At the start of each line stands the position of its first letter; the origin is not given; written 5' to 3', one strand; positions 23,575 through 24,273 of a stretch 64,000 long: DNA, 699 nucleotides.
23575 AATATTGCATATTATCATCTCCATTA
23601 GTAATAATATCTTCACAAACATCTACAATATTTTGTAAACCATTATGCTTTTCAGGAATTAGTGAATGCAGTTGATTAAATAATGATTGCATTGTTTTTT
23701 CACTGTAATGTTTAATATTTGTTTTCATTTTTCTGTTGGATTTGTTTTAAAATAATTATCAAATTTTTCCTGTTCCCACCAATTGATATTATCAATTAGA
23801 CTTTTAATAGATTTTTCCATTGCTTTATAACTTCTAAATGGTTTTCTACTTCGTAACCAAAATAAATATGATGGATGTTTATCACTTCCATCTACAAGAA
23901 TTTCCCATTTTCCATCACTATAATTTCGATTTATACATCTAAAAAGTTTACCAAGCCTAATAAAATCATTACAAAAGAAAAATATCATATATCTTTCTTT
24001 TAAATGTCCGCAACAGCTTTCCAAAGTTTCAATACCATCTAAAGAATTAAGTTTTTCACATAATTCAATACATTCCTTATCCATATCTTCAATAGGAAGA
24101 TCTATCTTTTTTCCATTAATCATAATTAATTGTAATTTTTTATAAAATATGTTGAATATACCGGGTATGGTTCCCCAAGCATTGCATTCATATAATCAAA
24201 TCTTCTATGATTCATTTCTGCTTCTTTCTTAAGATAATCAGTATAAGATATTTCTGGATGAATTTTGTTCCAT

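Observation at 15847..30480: RNA repair and translation module: Rnl2-like ligase, CCA-adding enzyme and RF2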

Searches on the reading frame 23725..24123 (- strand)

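Call 5: search_protein_families(library=pfam, proteins=[window:23725-24123:-], max_evalue=0.01)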
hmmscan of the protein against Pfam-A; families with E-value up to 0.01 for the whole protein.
window:23725-24123:- (132 aa): 1 family
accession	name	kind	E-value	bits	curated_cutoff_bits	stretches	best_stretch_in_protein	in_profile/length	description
PF02676.19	TYW3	-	0.0033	17.2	27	1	8-39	17-48/211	Methyltransferase TYW3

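Call 6: search_protein_families(library=phrogs, proteins=[window:23725-24123:-], max_evalue=0.001)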
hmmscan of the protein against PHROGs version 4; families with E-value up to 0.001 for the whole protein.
window:23725-24123:- (132 aa): 0 families
